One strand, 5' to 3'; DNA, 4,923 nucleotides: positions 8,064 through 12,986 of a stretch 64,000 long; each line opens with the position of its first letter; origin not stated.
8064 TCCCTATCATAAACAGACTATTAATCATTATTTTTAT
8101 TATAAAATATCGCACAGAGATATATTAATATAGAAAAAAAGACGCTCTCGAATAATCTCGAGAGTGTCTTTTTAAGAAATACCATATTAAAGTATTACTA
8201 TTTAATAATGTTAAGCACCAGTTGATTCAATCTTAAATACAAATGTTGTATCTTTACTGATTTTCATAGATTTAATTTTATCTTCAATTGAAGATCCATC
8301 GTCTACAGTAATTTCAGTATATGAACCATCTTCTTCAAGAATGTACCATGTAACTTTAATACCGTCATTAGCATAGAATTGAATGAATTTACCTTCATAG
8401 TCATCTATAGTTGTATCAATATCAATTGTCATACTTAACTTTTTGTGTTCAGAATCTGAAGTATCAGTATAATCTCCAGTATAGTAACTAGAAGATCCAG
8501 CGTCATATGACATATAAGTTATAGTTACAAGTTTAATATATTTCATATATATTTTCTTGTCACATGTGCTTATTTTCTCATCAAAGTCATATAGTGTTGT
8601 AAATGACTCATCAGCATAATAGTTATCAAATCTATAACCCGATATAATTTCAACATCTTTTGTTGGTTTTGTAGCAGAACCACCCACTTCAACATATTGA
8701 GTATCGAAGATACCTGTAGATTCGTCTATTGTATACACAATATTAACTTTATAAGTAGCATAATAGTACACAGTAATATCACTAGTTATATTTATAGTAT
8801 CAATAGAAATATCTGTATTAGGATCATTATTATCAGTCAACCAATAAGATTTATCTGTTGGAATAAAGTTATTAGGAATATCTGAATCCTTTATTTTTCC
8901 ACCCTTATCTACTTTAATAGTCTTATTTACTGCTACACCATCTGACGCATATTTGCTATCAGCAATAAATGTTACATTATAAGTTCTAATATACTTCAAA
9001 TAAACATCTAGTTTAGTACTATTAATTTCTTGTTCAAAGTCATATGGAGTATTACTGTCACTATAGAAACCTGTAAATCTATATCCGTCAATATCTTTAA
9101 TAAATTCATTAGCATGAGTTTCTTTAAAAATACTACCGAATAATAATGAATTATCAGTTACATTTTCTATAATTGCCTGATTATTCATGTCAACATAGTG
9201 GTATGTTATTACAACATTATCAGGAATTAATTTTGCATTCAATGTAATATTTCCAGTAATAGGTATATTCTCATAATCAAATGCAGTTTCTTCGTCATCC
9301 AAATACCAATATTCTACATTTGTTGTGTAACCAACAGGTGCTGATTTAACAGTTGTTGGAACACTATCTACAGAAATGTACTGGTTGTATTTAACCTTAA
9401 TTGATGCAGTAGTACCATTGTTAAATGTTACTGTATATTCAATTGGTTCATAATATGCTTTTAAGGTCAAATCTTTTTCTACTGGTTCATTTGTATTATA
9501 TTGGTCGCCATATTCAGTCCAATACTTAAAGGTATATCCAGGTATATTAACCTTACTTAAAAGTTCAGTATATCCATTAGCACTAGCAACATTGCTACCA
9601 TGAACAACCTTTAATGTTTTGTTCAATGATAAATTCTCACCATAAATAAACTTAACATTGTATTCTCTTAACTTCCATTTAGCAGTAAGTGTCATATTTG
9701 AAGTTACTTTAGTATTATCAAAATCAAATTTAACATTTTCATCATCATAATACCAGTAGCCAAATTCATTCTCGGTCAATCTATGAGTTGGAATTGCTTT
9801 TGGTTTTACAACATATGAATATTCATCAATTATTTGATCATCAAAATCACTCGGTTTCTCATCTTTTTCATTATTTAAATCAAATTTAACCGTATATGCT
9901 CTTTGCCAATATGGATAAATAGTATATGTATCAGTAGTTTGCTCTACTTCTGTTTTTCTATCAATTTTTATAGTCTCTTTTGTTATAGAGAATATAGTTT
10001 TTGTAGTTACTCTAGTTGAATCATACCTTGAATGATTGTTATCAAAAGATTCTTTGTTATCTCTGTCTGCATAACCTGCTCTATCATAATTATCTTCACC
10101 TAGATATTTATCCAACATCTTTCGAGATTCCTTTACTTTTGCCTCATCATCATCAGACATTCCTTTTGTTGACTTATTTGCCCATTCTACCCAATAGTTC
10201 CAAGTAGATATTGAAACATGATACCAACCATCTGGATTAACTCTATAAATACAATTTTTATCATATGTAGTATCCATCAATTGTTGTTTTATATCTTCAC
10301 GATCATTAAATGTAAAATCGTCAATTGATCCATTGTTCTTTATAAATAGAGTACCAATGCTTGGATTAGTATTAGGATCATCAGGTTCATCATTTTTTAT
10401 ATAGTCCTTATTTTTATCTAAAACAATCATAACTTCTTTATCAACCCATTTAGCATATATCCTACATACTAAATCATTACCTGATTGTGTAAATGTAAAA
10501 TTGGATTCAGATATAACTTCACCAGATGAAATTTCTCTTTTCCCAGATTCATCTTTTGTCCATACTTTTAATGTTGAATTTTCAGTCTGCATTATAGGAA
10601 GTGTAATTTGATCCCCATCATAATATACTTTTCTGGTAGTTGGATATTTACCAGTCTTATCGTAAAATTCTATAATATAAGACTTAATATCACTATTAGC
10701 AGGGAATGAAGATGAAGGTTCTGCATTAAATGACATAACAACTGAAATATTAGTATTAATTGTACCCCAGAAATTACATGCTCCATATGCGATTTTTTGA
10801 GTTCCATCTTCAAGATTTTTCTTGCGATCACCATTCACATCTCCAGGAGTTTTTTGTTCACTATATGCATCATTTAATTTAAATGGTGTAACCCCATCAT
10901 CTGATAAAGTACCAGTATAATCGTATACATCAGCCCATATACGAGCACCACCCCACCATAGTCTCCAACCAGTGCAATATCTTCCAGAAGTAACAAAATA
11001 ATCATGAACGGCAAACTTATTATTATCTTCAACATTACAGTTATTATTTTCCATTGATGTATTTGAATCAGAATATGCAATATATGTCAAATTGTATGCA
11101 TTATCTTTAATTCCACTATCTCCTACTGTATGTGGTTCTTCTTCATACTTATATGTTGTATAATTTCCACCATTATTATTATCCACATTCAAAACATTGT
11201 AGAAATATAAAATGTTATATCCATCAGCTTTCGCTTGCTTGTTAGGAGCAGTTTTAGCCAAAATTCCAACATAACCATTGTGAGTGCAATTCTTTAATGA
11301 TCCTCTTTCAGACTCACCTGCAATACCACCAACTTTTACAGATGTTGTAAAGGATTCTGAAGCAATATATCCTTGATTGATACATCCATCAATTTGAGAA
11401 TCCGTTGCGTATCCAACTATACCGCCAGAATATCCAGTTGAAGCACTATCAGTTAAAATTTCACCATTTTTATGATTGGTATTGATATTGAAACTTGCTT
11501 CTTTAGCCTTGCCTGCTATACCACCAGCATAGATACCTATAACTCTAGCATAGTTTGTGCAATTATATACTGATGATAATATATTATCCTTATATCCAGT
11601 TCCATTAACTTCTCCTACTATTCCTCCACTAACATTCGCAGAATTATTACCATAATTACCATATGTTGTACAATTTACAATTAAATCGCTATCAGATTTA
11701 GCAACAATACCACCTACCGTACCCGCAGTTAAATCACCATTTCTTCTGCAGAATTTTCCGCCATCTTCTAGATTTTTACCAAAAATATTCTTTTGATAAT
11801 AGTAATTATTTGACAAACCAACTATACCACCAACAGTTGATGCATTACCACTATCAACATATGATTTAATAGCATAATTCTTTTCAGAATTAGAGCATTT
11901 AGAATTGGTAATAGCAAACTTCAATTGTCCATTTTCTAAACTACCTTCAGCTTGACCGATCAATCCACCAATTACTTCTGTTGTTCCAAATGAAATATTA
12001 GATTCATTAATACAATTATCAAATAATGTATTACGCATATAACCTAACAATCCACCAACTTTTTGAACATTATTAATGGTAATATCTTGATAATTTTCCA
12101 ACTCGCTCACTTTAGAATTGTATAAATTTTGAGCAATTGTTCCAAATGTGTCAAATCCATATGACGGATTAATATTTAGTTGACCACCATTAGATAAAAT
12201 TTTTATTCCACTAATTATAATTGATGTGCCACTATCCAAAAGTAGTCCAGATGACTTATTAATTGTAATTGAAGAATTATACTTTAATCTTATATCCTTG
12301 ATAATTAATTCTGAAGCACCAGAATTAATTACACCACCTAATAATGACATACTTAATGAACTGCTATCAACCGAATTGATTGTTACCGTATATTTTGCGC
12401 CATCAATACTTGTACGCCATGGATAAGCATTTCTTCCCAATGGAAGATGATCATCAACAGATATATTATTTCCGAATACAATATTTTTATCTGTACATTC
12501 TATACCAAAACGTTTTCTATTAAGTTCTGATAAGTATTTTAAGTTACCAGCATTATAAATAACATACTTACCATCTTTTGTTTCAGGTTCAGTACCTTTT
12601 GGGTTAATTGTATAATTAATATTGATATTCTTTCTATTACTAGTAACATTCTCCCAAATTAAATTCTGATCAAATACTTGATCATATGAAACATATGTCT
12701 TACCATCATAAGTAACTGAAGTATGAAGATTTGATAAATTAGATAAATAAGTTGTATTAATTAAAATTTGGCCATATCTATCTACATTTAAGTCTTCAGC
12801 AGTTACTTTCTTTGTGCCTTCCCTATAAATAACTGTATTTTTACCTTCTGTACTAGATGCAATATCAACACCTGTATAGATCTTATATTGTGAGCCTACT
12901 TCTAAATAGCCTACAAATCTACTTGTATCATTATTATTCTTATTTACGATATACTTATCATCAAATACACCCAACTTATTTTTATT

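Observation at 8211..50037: Two tandem giant lipoprotein genes (about 7,738 and 5,991 codons) fill 64% of the window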

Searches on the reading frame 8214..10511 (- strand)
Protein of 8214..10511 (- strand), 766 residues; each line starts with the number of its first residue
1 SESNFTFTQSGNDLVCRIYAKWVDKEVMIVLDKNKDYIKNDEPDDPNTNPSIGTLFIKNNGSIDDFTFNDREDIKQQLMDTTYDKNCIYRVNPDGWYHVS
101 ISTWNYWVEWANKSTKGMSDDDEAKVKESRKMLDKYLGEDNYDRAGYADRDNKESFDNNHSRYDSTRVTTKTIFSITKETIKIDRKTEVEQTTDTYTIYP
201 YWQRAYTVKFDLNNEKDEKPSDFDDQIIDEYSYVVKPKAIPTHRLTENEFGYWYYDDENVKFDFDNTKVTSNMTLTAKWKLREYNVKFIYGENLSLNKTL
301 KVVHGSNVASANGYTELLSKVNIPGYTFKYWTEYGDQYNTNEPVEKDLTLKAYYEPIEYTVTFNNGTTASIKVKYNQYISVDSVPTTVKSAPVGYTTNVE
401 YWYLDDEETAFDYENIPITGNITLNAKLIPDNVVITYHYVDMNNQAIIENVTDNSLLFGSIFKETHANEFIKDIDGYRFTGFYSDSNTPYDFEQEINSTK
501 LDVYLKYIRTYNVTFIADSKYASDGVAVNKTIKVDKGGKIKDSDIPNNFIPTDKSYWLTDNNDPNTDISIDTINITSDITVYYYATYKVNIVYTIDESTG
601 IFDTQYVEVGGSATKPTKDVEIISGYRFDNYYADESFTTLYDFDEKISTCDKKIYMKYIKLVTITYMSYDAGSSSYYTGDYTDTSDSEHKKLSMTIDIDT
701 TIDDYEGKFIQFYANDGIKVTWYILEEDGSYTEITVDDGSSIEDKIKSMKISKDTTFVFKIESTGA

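Call 18: search_protein_families(library=pfam, proteins=[window:8214-10511:-], max_evalue=1)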
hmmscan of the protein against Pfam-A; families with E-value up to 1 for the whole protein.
window:8214-10511:- (766 aa): 2 families
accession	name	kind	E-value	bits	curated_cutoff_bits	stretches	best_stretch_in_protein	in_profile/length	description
PF09479.16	Flg_new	-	2.6e-15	56.7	27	4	206-278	1-65/65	Listeria-Bacteroides repeat domain (List_Bact_rpt)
PF18998.6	Flg_new_2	-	0.28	11.6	23.6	0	324-357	33-72/73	Divergent InlB B-repeat domain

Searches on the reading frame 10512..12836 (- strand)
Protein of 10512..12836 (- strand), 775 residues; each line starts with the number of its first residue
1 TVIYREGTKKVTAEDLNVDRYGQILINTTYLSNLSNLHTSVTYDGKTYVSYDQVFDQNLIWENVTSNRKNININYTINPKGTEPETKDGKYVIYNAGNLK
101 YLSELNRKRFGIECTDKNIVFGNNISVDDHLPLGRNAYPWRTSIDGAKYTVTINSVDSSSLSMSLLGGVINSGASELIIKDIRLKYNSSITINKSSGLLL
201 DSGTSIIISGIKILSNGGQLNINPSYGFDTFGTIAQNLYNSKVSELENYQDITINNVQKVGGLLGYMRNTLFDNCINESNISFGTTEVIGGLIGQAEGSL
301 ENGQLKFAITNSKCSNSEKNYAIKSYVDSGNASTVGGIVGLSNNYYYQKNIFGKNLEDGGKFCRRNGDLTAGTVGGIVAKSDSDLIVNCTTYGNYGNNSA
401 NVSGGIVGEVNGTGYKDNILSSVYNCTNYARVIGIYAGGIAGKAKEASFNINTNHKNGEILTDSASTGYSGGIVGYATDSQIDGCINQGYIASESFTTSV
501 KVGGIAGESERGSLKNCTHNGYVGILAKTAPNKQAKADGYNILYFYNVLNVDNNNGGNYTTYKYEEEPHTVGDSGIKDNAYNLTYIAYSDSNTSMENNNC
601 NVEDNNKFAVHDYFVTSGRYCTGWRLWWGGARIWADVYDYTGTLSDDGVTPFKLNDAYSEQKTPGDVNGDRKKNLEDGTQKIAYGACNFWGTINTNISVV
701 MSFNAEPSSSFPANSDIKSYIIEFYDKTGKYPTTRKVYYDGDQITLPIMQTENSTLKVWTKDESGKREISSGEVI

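Call 18: search_protein_families(library=pfam, proteins=[window:10512-12836:-], max_evalue=1)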
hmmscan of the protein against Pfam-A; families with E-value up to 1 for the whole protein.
window:10512-12836:- (775 aa): 1 family
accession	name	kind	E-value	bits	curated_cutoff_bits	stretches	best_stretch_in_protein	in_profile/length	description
PF07581.17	Glug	-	6.1e-06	26.7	20.5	1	467-486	2-22/28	The GLUG motif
